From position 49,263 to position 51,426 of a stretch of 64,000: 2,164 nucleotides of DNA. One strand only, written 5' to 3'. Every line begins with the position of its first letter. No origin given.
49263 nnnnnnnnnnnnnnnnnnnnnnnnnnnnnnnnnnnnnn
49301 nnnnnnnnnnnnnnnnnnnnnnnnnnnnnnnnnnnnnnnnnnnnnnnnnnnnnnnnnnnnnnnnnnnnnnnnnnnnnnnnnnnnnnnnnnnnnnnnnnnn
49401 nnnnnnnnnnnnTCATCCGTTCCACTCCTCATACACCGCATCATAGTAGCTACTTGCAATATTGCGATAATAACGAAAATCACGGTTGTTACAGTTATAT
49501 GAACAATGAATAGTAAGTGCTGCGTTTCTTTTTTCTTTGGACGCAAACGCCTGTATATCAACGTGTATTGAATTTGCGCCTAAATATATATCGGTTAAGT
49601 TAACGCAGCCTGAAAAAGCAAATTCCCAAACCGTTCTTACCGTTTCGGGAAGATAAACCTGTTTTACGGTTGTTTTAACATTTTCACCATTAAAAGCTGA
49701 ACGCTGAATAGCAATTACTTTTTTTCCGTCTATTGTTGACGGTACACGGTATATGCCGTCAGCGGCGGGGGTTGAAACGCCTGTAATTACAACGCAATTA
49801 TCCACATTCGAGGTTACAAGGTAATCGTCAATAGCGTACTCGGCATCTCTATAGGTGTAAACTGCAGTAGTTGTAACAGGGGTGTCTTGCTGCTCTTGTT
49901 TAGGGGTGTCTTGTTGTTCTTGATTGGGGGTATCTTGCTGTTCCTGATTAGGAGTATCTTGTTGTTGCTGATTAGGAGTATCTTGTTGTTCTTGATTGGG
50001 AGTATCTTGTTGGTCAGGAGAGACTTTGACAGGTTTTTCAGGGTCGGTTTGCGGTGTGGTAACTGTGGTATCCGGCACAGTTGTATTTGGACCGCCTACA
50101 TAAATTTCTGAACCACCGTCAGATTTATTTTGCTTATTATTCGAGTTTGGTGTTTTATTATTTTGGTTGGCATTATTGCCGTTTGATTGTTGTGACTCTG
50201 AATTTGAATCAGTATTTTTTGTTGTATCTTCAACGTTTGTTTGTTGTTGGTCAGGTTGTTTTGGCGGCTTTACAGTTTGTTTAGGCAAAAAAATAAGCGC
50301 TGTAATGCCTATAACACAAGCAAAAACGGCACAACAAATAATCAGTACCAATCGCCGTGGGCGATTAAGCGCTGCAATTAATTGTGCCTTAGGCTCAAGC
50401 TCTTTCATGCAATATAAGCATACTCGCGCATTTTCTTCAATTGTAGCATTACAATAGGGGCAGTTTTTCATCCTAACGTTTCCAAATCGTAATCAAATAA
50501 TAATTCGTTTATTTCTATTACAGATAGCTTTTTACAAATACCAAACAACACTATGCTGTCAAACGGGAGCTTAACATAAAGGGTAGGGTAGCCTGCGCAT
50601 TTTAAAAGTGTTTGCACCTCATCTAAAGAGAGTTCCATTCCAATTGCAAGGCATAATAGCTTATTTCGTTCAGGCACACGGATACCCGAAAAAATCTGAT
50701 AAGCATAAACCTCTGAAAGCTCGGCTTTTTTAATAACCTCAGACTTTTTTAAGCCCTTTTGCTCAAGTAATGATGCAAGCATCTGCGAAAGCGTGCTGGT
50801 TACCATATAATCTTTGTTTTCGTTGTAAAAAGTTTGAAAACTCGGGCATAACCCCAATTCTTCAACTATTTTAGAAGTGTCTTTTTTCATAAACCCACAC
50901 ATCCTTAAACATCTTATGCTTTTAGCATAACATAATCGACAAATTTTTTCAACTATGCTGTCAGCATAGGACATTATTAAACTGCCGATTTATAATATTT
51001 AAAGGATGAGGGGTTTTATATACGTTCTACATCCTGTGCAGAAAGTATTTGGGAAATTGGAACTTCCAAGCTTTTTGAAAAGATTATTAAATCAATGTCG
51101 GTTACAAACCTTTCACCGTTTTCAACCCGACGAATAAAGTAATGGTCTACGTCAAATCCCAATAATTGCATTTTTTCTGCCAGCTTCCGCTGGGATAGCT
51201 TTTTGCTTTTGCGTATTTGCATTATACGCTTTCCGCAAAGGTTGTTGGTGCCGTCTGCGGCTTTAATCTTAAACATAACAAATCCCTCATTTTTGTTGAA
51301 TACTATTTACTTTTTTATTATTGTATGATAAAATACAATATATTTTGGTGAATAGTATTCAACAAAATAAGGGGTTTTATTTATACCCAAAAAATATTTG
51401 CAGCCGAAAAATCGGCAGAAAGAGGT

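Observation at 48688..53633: Terminator-bounded ~4.9 kb island of seven regulatory and orphan genes with no named system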

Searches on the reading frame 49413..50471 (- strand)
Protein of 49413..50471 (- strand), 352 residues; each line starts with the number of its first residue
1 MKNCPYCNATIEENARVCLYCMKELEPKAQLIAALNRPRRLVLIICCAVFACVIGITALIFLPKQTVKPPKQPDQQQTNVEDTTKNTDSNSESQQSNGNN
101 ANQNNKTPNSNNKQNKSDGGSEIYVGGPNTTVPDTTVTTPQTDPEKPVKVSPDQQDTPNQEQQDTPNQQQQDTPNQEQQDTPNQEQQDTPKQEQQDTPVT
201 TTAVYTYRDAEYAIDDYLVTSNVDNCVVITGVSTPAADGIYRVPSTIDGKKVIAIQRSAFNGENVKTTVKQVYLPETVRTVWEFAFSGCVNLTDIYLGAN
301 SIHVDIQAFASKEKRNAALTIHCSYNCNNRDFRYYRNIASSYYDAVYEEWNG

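Call 4: search_protein_families(library=pfam, proteins=[window:49413-50471:-], max_evalue=0.1)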
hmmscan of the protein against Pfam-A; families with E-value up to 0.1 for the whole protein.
window:49413-50471:- (352 aa): 12 families
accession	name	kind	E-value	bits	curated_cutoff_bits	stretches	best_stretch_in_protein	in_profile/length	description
PF13306.12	LRR_5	-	1e-05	25.9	27.7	1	251-313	21-79/127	BspA type Leucine rich repeat region (6 copies)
PF13240.11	Zn_Ribbon_1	-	0.0053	17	25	1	4-21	2-19/23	zinc-ribbon domain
PF16118.10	DUF4834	-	0.0056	18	27.8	1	44-114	7-82/99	Domain of unknown function (DUF4834)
PF10571.15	UPF0547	-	0.0059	17.2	29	1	2-21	1-20/26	Uncharacterised protein family UPF0547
PF13248.11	Zn_ribbon_3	-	0.0085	16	27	1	1-21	2-22/26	zinc-ribbon domain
PF12773.13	DZR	-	0.0093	16.6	27.3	1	4-21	27-44/45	Double zinc ribbon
PF01080.22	Presenilin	-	0.0098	15.1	34.3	1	57-192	212-324/408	Presenilin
PF18912.6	DZR_2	-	0.011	15.9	27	1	3-27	9-33/56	Double zinc ribbon domain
PF10428.14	SOG2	-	0.017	15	26.9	1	76-199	161-281/475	RAM signalling pathway protein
PF06237.18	SLC52_ribofla_tr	-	0.018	14.5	27.9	0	39-112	193-260/429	Solute carrier family 52, riboflavin transporter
PF22251.1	PFF1_TM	-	0.023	14.7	32.3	1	43-116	102-180/300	Vacuolar membrane protease, transmembrane domain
PF01496.24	V_ATPase_I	-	0.03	12.7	30.7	0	49-118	625-698/815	V-type ATPase 116kDa subunit family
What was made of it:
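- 49413..50471 (-): Membrane sensor of 352 aa: a cytoplasmic zinc ribbon, one TM segment, an approximately 140-aa P/T/Q/N-rich repeat linker, and an approximately 150-aa BspA-type LRR-like ectodomain. Pfam LRR_5 E=1e-5 and weak zinc-ribbon hits (call 4).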

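Call 5: search_protein_families(library=padloc, proteins=[window:49413-50471:-], max_evalue=0.1)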
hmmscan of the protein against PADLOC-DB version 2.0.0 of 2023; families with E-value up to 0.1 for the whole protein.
window:49413-50471:- (352 aa): 2 families
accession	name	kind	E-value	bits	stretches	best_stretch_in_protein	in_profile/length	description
PDLC04061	PD-T4-6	-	4.6e-06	24.4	1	38-195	355-506/510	-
PDLC04646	PDC-M43A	-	0.022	12.5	1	51-115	12-76/203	-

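Call 6: search_protein_families(library=phrogs, proteins=[window:49413-50471:-], max_evalue=0.1)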
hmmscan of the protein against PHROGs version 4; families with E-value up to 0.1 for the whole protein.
window:49413-50471:- (352 aa): 5 families
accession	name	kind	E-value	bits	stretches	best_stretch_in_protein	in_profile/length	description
phrog_35892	-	unknown function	0.00018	20.3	1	238-311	73-143/1181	-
phrog_8436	-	unknown function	0.00023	22.2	1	1-29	63-91/110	-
phrog_18805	-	unknown function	0.00042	20.3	1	250-351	318-413/457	-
phrog_9700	-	unknown function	0.0089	16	0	2-27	7-32/483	-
phrog_8032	-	unknown function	0.01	17.1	1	2-88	74-156/173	-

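Call 7: search_protein_families(library=ncbifam, proteins=[window:49413-50471:-], max_evalue=0.1)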
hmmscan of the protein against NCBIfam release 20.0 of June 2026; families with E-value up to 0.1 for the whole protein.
window:49413-50471:- (352 aa): 11 families
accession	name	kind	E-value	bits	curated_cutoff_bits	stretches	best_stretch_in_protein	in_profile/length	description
NF042931.1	SAG1386_EF1546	equivalog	0.00037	20.6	80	1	40-123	29-112/158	SAG1386/EF1546 family surface-associated protein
NF043060.1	MAP_0585_fam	equivalog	0.00062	19.9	170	1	47-196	6-163/319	MAP_0585 family protein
NF047351.1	lipase_YSIRK_Sa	exception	0.00077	17.9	650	1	56-195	20-161/704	YSIRK-targeted triacylglycerol lipase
NF005942.0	PRK07994.1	equivalog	0.0014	17.7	613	1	58-198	355-487/655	DNA polymerase III subunit gamma/tau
TIGR04526.1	predic_Ig_block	subfamily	0.0018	17.3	150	1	39-201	5-164/693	putative immunoglobulin-blocking virulence protein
NF005844.0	PRK07764.1-3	equivalog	0.003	16.4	964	1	40-202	350-511/841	DNA polymerase III subunit gamma and tau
NF008074.0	PRK10811.1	equivalog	0.0064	14.3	908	1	74-196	591-712/1068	ribonuclease E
NF033761.1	gliding_GltJ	equivalog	0.011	14.9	450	1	33-198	363-530/671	adventurous gliding motility protein GltJ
NF005846.3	PRK07764.1-6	equivalog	0.056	12.5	625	1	80-199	400-516/628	DNA polymerase III subunit gamma and tau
NF006283.1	PRK08455.1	equivalog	0.061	12.9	187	0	40-102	17-78/182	flagellar basal body-associated protein FliL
NF033645.1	pilus_FilE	exception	0.071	12.1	100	1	66-202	43-193/414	putative pilus assembly protein FilE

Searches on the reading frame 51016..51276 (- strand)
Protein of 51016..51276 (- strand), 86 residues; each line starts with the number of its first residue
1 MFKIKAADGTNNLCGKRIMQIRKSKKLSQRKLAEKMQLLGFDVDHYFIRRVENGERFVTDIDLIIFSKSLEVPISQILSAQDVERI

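Call 4: search_protein_families(library=pfam, proteins=[window:51016-51276:-], max_evalue=0.1)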
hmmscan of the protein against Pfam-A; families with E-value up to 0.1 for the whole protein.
window:51016-51276:- (86 aa): 3 families
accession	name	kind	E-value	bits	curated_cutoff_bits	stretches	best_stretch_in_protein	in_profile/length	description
PF01381.28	HTH_3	-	4.5e-05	23.9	23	1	18-75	1-53/55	Helix-turn-helix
PF12844.13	HTH_19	-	0.0026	18.1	30.2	1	15-54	1-35/64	Helix-turn-helix domain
PF13560.12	HTH_31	-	0.066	14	27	1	19-60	7-44/64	Helix-turn-helix domain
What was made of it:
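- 51016..51276 (-): XRE/Cro-type repressor of 86 aa. HTH_3 E=4.5e-5 (call 4).
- Checked: XRE: 51016-51276, minus strand, 86 aa. HTH_3 E=4.5e-5 (call 4).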

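Call 5: search_protein_families(library=padloc, proteins=[window:51016-51276:-], max_evalue=0.1)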
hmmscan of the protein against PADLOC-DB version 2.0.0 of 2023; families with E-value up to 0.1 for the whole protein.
window:51016-51276:- (86 aa): 8 families
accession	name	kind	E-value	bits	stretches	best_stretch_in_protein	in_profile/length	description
PDLC03665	Control_protein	-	3.4e-07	28.4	1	14-84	9-75/77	control protein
PDLC03666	Control_protein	-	9.9e-07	27.1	1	14-78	7-66/77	control protein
PDLC02926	HTH_VI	-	3.9e-06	25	1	15-78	3-61/92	-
PDLC03671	Control_protein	-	3.9e-05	21.8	1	18-83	19-79/84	control protein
PDLC03947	RmrA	-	0.00082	16.3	1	9-76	7-69/383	-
PDLC03664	Control_protein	-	0.0027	16.1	1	15-72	15-67/74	control protein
PDLC03952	RmrA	-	0.0028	14.6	1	5-78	14-82/395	-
PDLC03948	RmrA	-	0.0043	14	1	8-81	3-71/397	-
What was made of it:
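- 51016..51276 (-): PADLOC 'Control_protein' E=3e-7 (call 5).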

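Call 6: search_protein_families(library=phrogs, proteins=[window:51016-51276:-], max_evalue=0.1)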
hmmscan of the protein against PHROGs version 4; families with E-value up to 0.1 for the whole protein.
window:51016-51276:- (86 aa): 8 families
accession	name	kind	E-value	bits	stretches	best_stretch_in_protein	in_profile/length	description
phrog_3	-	transcription regulation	4.2e-06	27.8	1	12-83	87-151/430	transcriptional repressor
phrog_8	-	transcription regulation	4.8e-06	27.3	1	15-83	163-221/346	transcriptional regulator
phrog_5823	-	transcription regulation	0.00018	21.8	1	14-83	7-72/404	transcriptional regulator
phrog_2967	-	transcription regulation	0.00059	20.4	1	11-63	8-54/225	transcriptional regulator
phrog_4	-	transcription regulation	0.019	14.9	1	15-82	138-196/400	transcriptional repressor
phrog_6876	-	unknown function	0.029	15.7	1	2-36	9-45/56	-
phrog_11451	-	transcription regulation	0.037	15.4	1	18-71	10-58/98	CI-like repressor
phrog_2439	-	transcription regulation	0.039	13.8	1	11-75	5-64/367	transcriptional regulator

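Call 7: search_protein_families(library=ncbifam, proteins=[window:51016-51276:-], max_evalue=0.1)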
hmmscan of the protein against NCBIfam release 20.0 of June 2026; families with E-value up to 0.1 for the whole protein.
window:51016-51276:- (86 aa): 8 families
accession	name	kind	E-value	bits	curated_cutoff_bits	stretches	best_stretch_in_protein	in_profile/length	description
TIGR03070.1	couple_hipB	subfamily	0.00024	21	71.65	1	15-57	4-41/58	type II toxin-antitoxin system Y4mF family antitoxin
NF047948.1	male_kill_WMK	equivalog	0.00092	18.7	300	1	15-84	7-71/300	WO male-killing family protein Wmk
NF041951.1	phage_RstR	subfamily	0.0013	19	80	1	15-74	4-58/108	RstR family transcriptional repressor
NF007408.0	PRK09943.1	equivalog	0.0033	17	211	1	14-38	8-32/185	HTH-type transcriptional regulator PuuR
NF006015.0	PRK08154.1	subfamily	0.0061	15.7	204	1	14-82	31-94/314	anaerobic benzoate catabolism transcriptional regulator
TIGR03830.1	CxxCG_CxxCG_HTH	subfamily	0.0083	15.9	61.8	1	11-55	63-102/127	type II TA system antitoxin MqsA family protein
NF038139.1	Reg_Aceta_RamB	equivalog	0.064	11.9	700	1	14-72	3-56/465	acetate metabolism transcriptional regulator RamB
NF007257.0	PRK09706.1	subfamily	0.076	12.8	101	1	11-39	3-31/135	transcriptional repressor DicA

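Call 63: search_solved_structures(query=window:51016-51276:-, max_evalue=0.1)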
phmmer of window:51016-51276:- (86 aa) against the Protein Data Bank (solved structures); distinct sequences matched with E-value up to 0.1: 1.
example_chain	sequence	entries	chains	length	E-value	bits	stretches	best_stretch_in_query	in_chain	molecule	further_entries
9sf2_A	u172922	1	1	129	0.047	17.5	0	12-54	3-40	Transcriptional regulator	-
